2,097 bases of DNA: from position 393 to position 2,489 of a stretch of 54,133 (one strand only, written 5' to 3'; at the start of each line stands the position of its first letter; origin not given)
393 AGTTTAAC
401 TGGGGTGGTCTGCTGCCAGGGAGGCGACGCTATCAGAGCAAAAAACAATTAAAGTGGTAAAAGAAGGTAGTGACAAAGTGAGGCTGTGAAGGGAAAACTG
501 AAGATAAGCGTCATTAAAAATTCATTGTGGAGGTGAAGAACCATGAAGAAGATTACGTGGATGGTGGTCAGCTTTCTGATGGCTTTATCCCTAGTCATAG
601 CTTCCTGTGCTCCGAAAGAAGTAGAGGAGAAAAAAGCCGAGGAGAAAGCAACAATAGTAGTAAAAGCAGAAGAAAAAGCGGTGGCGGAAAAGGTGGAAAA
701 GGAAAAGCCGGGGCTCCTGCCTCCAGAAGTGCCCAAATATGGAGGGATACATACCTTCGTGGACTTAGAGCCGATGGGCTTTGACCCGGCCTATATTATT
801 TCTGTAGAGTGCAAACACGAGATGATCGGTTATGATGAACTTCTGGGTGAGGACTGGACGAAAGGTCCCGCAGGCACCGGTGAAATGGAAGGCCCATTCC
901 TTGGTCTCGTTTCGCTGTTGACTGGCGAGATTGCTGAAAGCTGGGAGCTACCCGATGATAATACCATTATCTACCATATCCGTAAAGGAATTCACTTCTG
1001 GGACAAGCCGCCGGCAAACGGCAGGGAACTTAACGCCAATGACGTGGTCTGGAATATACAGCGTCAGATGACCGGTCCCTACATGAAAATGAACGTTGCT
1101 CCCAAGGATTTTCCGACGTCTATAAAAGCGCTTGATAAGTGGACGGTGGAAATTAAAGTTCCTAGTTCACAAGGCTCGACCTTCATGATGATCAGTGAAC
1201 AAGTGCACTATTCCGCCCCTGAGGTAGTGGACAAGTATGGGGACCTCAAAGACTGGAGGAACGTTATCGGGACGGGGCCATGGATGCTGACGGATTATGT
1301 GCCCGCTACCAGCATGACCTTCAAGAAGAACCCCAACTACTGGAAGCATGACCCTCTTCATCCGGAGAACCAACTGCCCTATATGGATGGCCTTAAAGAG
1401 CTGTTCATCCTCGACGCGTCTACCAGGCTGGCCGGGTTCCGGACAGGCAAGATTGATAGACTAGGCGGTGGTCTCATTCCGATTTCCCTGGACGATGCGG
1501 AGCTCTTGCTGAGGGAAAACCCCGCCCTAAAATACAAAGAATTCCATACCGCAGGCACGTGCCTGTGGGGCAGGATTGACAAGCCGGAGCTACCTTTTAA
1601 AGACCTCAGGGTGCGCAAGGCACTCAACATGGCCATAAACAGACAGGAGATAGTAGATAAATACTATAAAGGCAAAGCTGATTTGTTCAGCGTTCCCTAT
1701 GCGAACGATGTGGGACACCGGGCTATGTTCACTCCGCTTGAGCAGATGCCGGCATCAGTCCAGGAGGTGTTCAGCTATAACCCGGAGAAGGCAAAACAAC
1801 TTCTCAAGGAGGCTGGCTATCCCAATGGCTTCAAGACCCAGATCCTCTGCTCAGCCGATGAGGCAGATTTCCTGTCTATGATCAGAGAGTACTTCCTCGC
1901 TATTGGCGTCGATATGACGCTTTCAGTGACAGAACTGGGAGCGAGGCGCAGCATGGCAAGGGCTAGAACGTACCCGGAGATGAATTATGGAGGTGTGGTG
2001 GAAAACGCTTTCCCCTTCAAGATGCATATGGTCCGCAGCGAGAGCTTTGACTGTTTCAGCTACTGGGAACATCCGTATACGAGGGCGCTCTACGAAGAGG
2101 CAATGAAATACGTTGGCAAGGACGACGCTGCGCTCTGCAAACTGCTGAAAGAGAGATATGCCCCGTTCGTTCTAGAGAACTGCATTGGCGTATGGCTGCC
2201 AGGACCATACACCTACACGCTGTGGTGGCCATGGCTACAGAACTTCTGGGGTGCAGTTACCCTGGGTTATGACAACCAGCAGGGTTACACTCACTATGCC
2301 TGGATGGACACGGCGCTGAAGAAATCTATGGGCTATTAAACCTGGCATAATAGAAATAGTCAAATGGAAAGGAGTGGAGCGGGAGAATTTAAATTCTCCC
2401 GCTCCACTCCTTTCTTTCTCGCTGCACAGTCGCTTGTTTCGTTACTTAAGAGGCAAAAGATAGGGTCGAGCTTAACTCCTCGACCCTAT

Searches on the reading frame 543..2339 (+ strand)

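Call 33: search_protein_families(library=pfam, proteins=[window:543-2339:+], max_evalue=0.00001)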
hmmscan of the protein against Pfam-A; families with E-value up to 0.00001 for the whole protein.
window:543-2339:+ (598 aa): 1 family
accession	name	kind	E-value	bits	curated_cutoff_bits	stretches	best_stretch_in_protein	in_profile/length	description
PF00496.27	SBP_bac_5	-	2.5e-56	191.8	32.4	1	128-477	4-339/368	Bacterial extracellular solute-binding proteins, family 5 Middle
